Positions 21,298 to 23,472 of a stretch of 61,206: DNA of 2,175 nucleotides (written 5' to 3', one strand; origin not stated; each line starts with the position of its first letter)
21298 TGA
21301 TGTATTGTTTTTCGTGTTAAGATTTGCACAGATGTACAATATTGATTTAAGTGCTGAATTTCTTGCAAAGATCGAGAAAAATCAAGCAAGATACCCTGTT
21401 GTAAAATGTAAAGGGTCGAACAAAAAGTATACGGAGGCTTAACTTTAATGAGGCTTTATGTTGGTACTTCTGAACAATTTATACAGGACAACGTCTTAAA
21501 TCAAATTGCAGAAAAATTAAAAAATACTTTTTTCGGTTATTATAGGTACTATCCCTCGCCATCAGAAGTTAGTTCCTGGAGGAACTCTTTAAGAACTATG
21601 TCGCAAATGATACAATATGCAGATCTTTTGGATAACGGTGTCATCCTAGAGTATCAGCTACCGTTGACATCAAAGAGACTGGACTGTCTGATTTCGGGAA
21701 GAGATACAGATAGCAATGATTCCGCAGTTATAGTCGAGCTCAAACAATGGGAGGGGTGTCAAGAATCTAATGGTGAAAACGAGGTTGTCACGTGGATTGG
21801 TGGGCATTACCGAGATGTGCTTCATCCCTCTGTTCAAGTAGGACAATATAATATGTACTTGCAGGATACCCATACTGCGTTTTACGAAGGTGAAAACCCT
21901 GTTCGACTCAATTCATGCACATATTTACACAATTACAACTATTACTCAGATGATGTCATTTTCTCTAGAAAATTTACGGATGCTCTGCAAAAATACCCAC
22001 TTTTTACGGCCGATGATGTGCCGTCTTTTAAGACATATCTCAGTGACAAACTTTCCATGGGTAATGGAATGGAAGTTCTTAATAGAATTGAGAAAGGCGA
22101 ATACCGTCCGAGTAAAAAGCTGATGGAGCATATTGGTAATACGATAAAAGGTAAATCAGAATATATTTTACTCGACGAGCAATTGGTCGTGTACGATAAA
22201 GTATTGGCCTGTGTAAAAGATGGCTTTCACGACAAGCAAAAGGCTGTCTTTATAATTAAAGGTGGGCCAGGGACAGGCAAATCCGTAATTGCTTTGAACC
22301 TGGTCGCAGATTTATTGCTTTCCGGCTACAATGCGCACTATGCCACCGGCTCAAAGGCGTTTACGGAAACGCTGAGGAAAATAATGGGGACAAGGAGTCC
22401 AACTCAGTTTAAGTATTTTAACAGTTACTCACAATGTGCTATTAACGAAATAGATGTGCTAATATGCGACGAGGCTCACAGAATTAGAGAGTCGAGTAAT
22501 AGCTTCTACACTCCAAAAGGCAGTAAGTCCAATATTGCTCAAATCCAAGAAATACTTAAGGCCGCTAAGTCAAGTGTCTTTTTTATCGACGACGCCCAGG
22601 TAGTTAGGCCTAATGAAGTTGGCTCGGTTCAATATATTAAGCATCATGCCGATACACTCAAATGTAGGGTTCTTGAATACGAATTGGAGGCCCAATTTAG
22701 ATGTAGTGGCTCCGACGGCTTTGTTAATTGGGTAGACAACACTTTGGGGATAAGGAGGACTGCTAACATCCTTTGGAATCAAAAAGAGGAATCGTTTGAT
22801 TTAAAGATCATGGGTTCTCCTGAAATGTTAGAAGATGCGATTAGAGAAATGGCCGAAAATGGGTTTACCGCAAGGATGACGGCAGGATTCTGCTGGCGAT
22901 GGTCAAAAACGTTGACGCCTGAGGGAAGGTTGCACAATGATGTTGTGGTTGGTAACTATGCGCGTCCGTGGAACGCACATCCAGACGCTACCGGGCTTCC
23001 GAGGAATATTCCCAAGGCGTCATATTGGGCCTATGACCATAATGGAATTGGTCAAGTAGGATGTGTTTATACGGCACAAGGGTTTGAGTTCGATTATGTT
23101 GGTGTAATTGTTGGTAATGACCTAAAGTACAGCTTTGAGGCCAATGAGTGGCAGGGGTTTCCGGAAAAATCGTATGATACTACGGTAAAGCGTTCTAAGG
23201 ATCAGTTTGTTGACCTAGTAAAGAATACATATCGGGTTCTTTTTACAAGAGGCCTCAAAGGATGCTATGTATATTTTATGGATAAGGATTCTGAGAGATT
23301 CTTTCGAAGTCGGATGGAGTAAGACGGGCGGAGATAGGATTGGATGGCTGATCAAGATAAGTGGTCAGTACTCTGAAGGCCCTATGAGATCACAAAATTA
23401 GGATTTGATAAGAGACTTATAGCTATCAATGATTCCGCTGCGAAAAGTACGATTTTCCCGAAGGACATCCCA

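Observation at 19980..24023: AT-rich ~4-kb islet next to tRNA-Pro carrying a MazG-like NTP pyrophosphatase and a DUF2075 nuclease-helicase: candidate anti-phage module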

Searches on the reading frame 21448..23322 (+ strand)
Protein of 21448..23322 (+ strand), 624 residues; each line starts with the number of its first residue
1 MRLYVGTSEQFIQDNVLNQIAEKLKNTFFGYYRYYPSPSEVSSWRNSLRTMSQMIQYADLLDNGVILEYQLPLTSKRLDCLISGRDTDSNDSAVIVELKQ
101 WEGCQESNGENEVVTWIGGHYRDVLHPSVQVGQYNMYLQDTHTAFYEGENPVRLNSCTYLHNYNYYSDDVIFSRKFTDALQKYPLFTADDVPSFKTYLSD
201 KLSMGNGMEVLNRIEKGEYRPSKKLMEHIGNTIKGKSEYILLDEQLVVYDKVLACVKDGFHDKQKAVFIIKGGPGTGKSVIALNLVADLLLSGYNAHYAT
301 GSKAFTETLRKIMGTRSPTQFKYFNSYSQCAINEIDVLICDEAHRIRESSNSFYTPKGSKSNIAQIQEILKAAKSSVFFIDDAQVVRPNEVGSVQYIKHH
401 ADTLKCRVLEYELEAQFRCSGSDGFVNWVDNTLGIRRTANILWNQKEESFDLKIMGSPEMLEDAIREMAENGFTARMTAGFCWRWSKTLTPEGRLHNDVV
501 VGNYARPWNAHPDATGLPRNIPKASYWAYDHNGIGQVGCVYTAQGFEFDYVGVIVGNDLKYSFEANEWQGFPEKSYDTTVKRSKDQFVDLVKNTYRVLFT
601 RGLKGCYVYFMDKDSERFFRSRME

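Call 4: search_protein_families(library=pfam, proteins=[window:21448-23322:+], max_evalue=0.01)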
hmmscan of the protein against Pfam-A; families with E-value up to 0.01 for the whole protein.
window:21448-23322:+ (624 aa): 8 families
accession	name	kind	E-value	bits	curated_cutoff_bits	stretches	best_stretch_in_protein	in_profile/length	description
PF09848.15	SLFN-g3_helicase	-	7.8e-87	292.3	24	1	265-612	1-354/354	Schlafen group 3, DNA/RNA helicase domain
PF20720.3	nSTAND3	-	1.8e-06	28.2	27.2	1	264-307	16-59/155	Novel STAND NTPase 3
PF13401.12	AAA_22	-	2e-06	28.6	27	1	263-387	3-97/130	AAA domain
PF04851.21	ResIII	-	2.1e-06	28.2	22.5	0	327-371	118-151/164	Type III restriction enzyme, res subunit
PF13604.12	AAA_30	-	0.0001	22.5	27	1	262-346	15-100/191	AAA domain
PF13191.12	AAA_16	-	0.00027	21.9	32.6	1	262-388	21-146/167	AAA ATPase domain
PF00004.35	AAA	-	0.00028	21.8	21.2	1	270-380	3-105/131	ATPase family associated with various cellular activities (AAA)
PF24883.2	NPHP3_N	-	0.0045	17.6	24.8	0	263-298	20-55/164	Nephrocystin 3, N-terminal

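Call 5: search_protein_families(library=padloc, proteins=[window:21448-23322:+], max_evalue=0.01)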
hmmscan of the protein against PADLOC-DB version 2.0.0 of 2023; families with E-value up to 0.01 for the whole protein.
window:21448-23322:+ (624 aa): 6 families
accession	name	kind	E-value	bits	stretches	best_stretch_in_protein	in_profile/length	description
PDLC05014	PDC-S41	-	3.1e-16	56.8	2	540-609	556-622/657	-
PDLC02350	AbiO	-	1.6e-14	51.5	1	236-418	174-327/468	AbiO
PDLC02372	Nhi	-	3.6e-13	47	1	236-418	178-329/470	-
PDLC04140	mad8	-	0.00015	19.4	1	265-472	27-115/314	mads_8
PDLC01439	typeIV_DinG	-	0.00053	16.8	0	334-367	185-217/575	CAS-IV-A; associated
PDLC05035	PDC-S53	-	0.00081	15.5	1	264-347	509-590/900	-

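Call 8: search_protein_families(library=ncbifam, proteins=[window:21448-23322:+], max_evalue=0.01)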
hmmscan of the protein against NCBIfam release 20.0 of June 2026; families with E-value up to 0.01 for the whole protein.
window:21448-23322:+ (624 aa): 6 families
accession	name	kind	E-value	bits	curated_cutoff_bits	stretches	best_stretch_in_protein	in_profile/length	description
NF041258.1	motor_HelR_2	exception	0.001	17.4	1100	1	264-291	183-210/713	RNA polymerase recycling motor ATPase HelR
NF038214.1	IS21_help_AAA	equivalog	0.0018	18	200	1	264-342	89-159/232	IS21-like element helper ATPase IstB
NF041465.1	HelD_MYCSM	equivalog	0.0024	16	1051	1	264-291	188-215/719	RNA polymerase recycling motor HelD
TIGR01447.1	recD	equivalog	0.0034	16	310.15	0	264-289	162-187/597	exodeoxyribonuclease V subunit alpha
TIGR03881.1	KaiC_arch_4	hypoth_equivalog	0.0067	16.1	247.8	0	267-313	23-69/231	KaiC domain-containing protein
TIGR03117.2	cas_csf4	equivalog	0.0078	14.4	400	0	327-376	369-418/800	type IV CRISPR-associated DEAD/DEAH-box helicase Csf4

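Call 12: find_homologous_proteins(query=window:21448-23319:+, max_evalue=1e-10)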
Query window:21448-23319:+ (624 aa): 8000 proteins with E <= 1e-10 among 8000 candidates; the best 120 are listed.
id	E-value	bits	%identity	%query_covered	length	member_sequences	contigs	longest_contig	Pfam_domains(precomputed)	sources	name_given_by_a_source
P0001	0.0e+0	1462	100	100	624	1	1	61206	PF13401.13,PF09848.16,PF04851.22,PF20720.4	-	-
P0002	0.0e+0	1156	84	92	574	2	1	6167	PF09848.16,PF04851.22,PF20720.4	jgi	-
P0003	0.0e+0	1122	75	100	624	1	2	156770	PF13401.13,PF09848.16,PF04851.22,PF20720.4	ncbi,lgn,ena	-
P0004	0.0e+0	1059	70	100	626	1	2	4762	PF13401.13,PF09848.16,PF04851.22,PF20720.4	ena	-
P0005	0.0e+0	1037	70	100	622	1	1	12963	PF09848.16,PF20720.4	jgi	jgi:DUF2075 family protein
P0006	0.0e+0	1021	69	100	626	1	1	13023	PF09848.16,PF04851.22,PF20720.4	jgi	jgi:hypothetical protein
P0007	0.0e+0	1015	69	100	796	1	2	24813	PF00717.29,PF09848.16,PF04851.22,PF20720.4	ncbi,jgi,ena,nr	ncbi:MAG: DUF2075 domain-containing protein [Candidatus Omnitrophica bacterium]|nr:DUF2075 domain-co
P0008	0.0e+0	1014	69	100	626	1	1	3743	PF09848.16,PF04851.22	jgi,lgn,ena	-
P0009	0.0e+0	1014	69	100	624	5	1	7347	PF13401.13,PF09848.16,PF04851.22,PF20720.4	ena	-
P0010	0.0e+0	1014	68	100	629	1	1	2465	PF09848.16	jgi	jgi:DUF2075 family protein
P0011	0.0e+0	1014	68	100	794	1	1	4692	PF00717.29,PF09848.16,PF20720.4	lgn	-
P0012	0.0e+0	1014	70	100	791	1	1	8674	PF00717.29,PF09848.16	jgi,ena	-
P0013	0.0e+0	1014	70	100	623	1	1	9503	PF09848.16,PF20720.4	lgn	-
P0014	0.0e+0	1013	69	100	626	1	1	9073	PF09848.16,PF04851.22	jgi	jgi:hypothetical protein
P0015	0.0e+0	1013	68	100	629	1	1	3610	PF09848.16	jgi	jgi:DUF2075 family protein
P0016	0.0e+0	1012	68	100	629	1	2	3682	PF09848.16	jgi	jgi:DUF2075 family protein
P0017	0.0e+0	1012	69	100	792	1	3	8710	PF00717.29,PF09848.16,PF20720.4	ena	-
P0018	0.0e+0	1011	67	100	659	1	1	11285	PF09848.16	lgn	-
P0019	0.0e+0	1010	68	100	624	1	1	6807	PF13401.13,PF09848.16,PF04851.22,PF20720.4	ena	-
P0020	0.0e+0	1010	69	100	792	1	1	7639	PF00717.29,PF09848.16,PF20720.4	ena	-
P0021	0.0e+0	1010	69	100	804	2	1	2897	PF00717.29,PF09848.16,PF04851.22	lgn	-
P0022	1.4e-298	1009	69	100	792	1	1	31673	PF00717.29,PF09848.16,PF20720.4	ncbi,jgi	-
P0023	3.2e-298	1008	68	100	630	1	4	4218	PF09848.16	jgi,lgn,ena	-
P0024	3.9e-298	1008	68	100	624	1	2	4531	PF09848.16,PF20720.4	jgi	jgi:DUF2075 family protein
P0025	6.7e-298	1007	67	100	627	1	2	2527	PF13401.13,PF09848.16,PF04851.22,PF20720.4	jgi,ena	-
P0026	7.7e-298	1007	68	100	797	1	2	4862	PF00717.29,PF09848.16,PF20720.4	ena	-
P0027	2.2e-297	1005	69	100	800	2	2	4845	PF00717.29,PF09848.16,PF04851.22,PF20720.4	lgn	-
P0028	2.4e-297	1005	69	100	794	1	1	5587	PF00717.29,PF09848.16,PF04851.22,PF20720.4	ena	-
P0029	2.8e-297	1005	68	100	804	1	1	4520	PF00717.29,PF09848.16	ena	-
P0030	3.2e-297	1005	67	100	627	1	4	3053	PF13401.13,PF09848.16,PF04851.22,PF20720.4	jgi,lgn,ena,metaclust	metaclust:\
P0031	3.5e-297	1005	67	100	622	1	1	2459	PF09848.16,PF20720.4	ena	-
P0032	4.0e-297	1005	68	100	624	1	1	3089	PF09848.16,PF04851.22,PF20720.4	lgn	-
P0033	4.7e-297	1004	67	100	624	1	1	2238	PF13401.13,PF09848.16,PF04851.22,PF20720.4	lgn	-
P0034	7.4e-297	1004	68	100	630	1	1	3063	PF09848.16,PF20720.4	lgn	-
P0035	9.3e-297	1003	69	100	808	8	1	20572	PF00717.29,PF09848.16,PF20720.4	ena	-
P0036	1.1e-296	1003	69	100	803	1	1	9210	PF00717.29,PF09848.16,PF04851.22,PF20720.4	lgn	-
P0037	1.3e-296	1003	67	100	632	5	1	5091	PF13401.13,PF09848.16,PF04851.22,PF20720.4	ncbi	-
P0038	1.4e-296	1003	66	100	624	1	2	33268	PF13401.13,PF09848.16,PF04851.22,PF20720.4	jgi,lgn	-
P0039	1.9e-296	1002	67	100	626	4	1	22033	PF13401.13,PF09848.16,PF04851.22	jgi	jgi:DUF2075 family protein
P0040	2.3e-296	1002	69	100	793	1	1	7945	PF00717.29,PF09848.16,PF20720.4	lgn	-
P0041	3.5e-296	1001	68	100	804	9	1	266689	PF00717.29,PF09848.16,PF20720.4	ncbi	-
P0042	5.5e-296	1001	67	100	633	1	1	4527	PF09848.16,PF04851.22,PF20720.4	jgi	jgi:hypothetical protein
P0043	7.4e-296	1000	69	100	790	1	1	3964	PF00717.29,PF09848.16,PF20720.4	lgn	-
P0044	1.1e-295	1000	68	100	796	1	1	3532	PF00717.29,PF09848.16,PF20720.4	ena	-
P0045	1.2e-295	1000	67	100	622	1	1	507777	PF13401.13,PF09848.16,PF04851.22,PF20720.4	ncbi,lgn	-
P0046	1.2e-295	1000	68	100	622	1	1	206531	PF09848.16,PF04851.22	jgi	jgi:DUF2075 family protein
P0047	1.2e-295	1000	69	100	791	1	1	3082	PF00717.29,PF09848.16,PF20720.4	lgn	-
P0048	1.3e-295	1000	67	100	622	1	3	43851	PF09848.16,PF04851.22,PF20720.4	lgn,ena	-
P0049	1.6e-295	999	66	100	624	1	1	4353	PF09848.16,PF04851.22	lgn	-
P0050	1.6e-295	999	67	100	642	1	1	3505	PF09848.16,PF04851.22,PF20720.4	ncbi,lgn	-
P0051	2.0e-295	999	67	100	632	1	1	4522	PF09848.16,PF04851.22,PF20720.4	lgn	-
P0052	2.3e-295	999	68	100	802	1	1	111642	PF00717.29,PF09848.16,PF20720.4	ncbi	ncbi:MAG: DNA/RNA helicase domain-containing protein [Candidatus Omnitrophota bacterium]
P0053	5.2e-295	998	66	100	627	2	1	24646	PF13401.13,PF09848.16,PF04851.22,PF20720.4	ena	-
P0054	6.2e-295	997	67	100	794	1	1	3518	PF00717.29,PF09848.16,PF20720.4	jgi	-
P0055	9.1e-295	997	68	100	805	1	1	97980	PF00717.29,PF09848.16,PF04851.22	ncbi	ncbi:MAG: DNA/RNA helicase domain-containing protein [Candidatus Omnitrophota bacterium]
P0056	1.7e-294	996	67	100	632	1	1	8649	PF09848.16,PF04851.22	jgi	jgi:DUF2075 family protein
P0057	1.9e-294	996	67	100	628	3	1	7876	PF09848.16,PF04851.22,PF20720.4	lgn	-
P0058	2.0e-294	996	67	100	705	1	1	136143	PF01381.29,PF09848.16,PF20720.4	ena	-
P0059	4.0e-294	995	68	100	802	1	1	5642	PF00717.29,PF09848.16,PF04851.22,PF20720.4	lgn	-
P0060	5.1e-294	994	66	100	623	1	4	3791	PF09848.16,PF04851.22,PF20720.4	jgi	-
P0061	5.4e-294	994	67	100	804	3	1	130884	PF00717.29,PF09848.16,PF20720.4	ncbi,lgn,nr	ncbi:MAG: DUF2075 domain-containing protein [Candidatus Omnitrophota bacterium]|nr:DUF2075 domain-co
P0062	6.5e-294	994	67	100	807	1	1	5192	PF00717.29,PF09848.16,PF20720.4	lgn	-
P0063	6.5e-294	994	66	100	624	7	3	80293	PF09848.16,PF04851.22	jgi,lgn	jgi:uncharacterized protein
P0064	7.8e-294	994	68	100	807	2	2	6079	PF00717.29,PF09848.16,PF04851.22,PF20720.4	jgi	jgi:DUF2075 family protein/phage repressor protein C with HTH and peptisase S24 domain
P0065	1.0e-293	993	67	100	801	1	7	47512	PF00717.29,PF09848.16,PF20720.4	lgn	-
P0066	1.0e-293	993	68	100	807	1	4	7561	PF00717.29,PF09848.16,PF20720.4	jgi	jgi:DUF2075 family protein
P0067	1.5e-293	993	67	100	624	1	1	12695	PF13401.13,PF09848.16,PF04851.22,PF20720.4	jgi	-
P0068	1.7e-293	993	67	100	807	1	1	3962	PF00717.29,PF09848.16,PF04851.22,PF20720.4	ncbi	-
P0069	1.7e-293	993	66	100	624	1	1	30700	PF09848.16,PF04851.22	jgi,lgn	jgi:hypothetical protein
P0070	1.8e-293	993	67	100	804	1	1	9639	PF00717.29,PF09848.16,PF20720.4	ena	-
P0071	2.1e-293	992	67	100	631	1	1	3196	PF09848.16,PF04851.22,PF20720.4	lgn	-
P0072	2.2e-293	992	67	100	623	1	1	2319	PF09848.16,PF04851.22,PF20720.4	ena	-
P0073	2.4e-293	992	67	100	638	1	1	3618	PF13401.13,PF09848.16,PF04851.22,PF20720.4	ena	-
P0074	2.6e-293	992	68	100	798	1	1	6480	PF00717.29,PF09848.16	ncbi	-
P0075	2.6e-293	992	68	100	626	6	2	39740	PF09848.16,PF20720.4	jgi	jgi:hypothetical protein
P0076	2.8e-293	992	66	100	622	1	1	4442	PF09848.16,PF20720.4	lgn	-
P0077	2.8e-293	992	67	100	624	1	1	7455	PF09848.16,PF04851.22,PF20720.4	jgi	jgi:DUF2075 family protein/DNA replication protein DnaC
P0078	2.9e-293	992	66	100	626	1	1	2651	PF09848.16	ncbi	-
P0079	3.0e-293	992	66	100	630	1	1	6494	PF09848.16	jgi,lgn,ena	-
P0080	4.5e-293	991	68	100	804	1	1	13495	PF00717.29,PF09848.16,PF04851.22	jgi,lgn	jgi:uncharacterized protein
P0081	6.0e-293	991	67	100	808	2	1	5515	PF00717.29,PF09848.16,PF04851.22,PF20720.4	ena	-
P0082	6.4e-293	991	67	100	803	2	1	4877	PF09848.16,PF20720.4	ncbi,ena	-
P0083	6.7e-293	991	66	100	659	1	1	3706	PF09848.16,PF04851.22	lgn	-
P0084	7.3e-293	990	66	100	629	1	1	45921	PF09848.16,PF04851.22,PF20720.4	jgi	jgi:DUF2075 family protein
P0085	7.6e-293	990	67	100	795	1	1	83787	PF00717.29,PF09848.16,PF04851.22,PF20720.4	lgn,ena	-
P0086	8.0e-293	990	66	100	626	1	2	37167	PF13401.13,PF09848.16,PF04851.22,PF20720.4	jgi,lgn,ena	-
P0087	9.8e-293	990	66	100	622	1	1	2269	PF09848.16,PF20720.4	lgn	-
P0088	1.4e-292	990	67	100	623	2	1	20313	PF09848.16,PF04851.22,PF20720.4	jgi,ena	-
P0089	1.5e-292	989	67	100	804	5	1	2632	PF00717.29,PF09848.16,PF20720.4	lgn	-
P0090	1.5e-292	989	66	100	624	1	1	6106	PF09848.16,PF04851.22,PF20720.4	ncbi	ncbi:DUF2075 domain-containing protein [Chloroflexota bacterium]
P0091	1.6e-292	989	67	100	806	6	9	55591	PF00717.29,PF09848.16,PF20720.4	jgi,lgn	jgi:SOS-response transcriptional repressor LexA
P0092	1.9e-292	989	68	100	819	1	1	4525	PF09848.16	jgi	jgi:uncharacterized protein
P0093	2.6e-292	989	65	100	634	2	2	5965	PF09848.16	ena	-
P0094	2.7e-292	989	67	100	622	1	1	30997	PF09848.16,PF04851.22,PF20720.4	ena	-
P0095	3.5e-292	988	67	100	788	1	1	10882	PF00717.29,PF09848.16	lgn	-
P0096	4.2e-292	988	66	100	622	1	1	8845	PF09848.16,PF04851.22,PF20720.4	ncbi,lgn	-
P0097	4.9e-292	988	67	100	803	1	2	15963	PF00717.29,PF09848.16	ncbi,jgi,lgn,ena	-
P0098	6.2e-292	987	68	100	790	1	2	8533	PF00717.29,PF09848.16,PF20720.4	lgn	-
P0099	6.4e-292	987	67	100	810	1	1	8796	PF00717.29,PF09848.16,PF20720.4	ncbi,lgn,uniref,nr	ncbi:DNA/RNA helicase domain-containing protein [Candidatus Oleimmundimicrobium sp.]|uniref:DNA/RNA 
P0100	7.2e-292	987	67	100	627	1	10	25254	PF09848.16,PF04851.22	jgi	-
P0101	7.3e-292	987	66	100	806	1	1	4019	PF00717.29,PF09848.16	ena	-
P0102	8.1e-292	987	67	100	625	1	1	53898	PF09848.16,PF04851.22,PF20720.4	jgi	-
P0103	9.4e-292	987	67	100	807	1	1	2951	PF00717.29,PF09848.16,PF04851.22,PF20720.4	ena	-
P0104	1.1e-291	987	67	100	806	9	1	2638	PF00717.29,PF09848.16,PF20720.4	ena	-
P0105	1.8e-291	986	67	100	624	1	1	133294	PF09848.16,PF20720.4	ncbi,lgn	ncbi:MAG: DUF2075 domain-containing protein [Candidatus Auribacterota bacterium]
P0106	1.9e-291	986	67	100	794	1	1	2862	PF00717.29,PF09848.16,PF20720.4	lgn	-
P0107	2.1e-291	986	66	100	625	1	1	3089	PF09848.16,PF20720.4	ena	-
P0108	2.4e-291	985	66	100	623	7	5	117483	PF13401.13,PF09848.16,PF04851.22,PF20720.4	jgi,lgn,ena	-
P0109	3.2e-291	985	67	100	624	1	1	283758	PF09848.16,PF04851.22,PF20720.4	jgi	jgi:DUF2075 family protein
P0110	3.2e-291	985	67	100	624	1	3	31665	PF09848.16,PF04851.22,PF20720.4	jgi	jgi:DUF2075 family protein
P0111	3.3e-291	985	67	100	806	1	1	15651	PF00717.29,PF09848.16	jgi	jgi:DUF2075 family protein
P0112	4.0e-291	985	68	100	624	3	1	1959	PF09848.16,PF04851.22,PF20720.4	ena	-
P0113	6.5e-291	984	67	100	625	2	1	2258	PF09848.16,PF04851.22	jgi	-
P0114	7.4e-291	984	67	100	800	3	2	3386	PF00717.29,PF09848.16,PF04851.22,PF20720.4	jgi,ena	-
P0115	8.7e-291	984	67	100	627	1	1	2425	PF09848.16,PF20720.4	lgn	-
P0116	8.9e-291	984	67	100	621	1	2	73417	PF13401.13,PF09848.16,PF04851.22,PF20720.4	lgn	-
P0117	9.0e-291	984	66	100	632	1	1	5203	PF13401.13,PF09848.16,PF04851.22,PF20720.4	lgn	-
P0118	9.1e-291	984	67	100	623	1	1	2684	PF09848.16,PF04851.22,PF20720.4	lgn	-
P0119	9.9e-291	983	66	100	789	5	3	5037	PF00717.29,PF09848.16,PF04851.22,PF20720.4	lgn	-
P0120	1.0e-290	983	66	100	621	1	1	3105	PF13401.13,PF09848.16,PF04851.22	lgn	-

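Call 16: find_encoding_contigs(protein=P0003, flank=8000, max_places=3)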
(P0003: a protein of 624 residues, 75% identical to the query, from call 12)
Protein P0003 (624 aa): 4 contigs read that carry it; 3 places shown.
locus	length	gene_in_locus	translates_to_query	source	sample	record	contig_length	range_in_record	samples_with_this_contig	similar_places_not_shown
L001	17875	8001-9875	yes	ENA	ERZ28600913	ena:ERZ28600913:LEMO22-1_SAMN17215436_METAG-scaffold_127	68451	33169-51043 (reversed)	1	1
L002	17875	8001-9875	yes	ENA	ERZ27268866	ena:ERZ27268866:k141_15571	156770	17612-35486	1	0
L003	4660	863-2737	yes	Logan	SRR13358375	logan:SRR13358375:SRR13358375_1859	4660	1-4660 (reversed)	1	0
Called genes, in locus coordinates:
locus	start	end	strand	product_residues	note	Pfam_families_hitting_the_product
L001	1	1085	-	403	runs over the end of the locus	PF00239:Resolvase, PF07508:Recombinase, PF13408:Zn_ribbon_recom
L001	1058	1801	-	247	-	PF06271:RDD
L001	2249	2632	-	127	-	-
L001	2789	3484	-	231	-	-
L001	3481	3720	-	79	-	-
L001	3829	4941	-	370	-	PF13360:PQQ_2 (faint), PF13570:Beta-prop_ACSF4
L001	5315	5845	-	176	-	-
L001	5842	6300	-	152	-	-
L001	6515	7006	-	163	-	-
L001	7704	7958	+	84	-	PF12643:MazG-like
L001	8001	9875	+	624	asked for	PF13401:AAA_22 (faint), PF04851:ResIII (faint), PF09848:SLFN-g3_helicase, PF20720:nSTAND3 (faint)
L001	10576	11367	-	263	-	PF00078:RVT_1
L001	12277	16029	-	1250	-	PF13289:SIR2_2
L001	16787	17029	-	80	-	PF07508:Recombinase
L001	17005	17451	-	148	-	PF00239:Resolvase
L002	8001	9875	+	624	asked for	PF13401:AAA_22 (faint), PF04851:ResIII (faint), PF09848:SLFN-g3_helicase, PF20720:nSTAND3 (faint)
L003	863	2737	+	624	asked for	PF13401:AAA_22 (faint), PF04851:ResIII (faint), PF09848:SLFN-g3_helicase, PF20720:nSTAND3 (faint)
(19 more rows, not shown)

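Call 17: find_encoding_contigs(protein=P0045, flank=8000, max_places=3)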
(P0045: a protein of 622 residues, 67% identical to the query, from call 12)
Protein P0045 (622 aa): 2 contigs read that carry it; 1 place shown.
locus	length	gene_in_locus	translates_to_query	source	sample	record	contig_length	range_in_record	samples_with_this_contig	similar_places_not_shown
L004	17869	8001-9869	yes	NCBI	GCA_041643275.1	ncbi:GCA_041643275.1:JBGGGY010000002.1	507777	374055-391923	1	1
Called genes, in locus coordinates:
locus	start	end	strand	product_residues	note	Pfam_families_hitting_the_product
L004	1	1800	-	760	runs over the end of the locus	PF02359:CDC48_N, PF05496:RuvB_N, PF13191:AAA_16 (weak), PF00004:AAA, PF06068:TIP49 (weak), PF17862:AAA_lid_3, PF00004:AAA, PF17862:AAA_lid_3, +25 more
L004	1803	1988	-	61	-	-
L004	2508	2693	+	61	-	-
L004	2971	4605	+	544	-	PF02919:Topoisom_I_N, PF01028:Topoisom_I, PF14370:Topo_C_assoc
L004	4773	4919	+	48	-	-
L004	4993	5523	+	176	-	-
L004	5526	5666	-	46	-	-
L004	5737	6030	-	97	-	-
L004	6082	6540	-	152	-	-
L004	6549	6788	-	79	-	PF18929:DUF5678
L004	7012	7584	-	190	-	PF00730:HhH-GPD, PF00633:HHH (weak)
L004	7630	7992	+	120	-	PF12643:MazG-like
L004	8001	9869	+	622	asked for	PF13401:AAA_22 (faint), PF04851:ResIII (faint), PF09848:SLFN-g3_helicase, PF20720:nSTAND3 (faint)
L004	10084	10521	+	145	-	-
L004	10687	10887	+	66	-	-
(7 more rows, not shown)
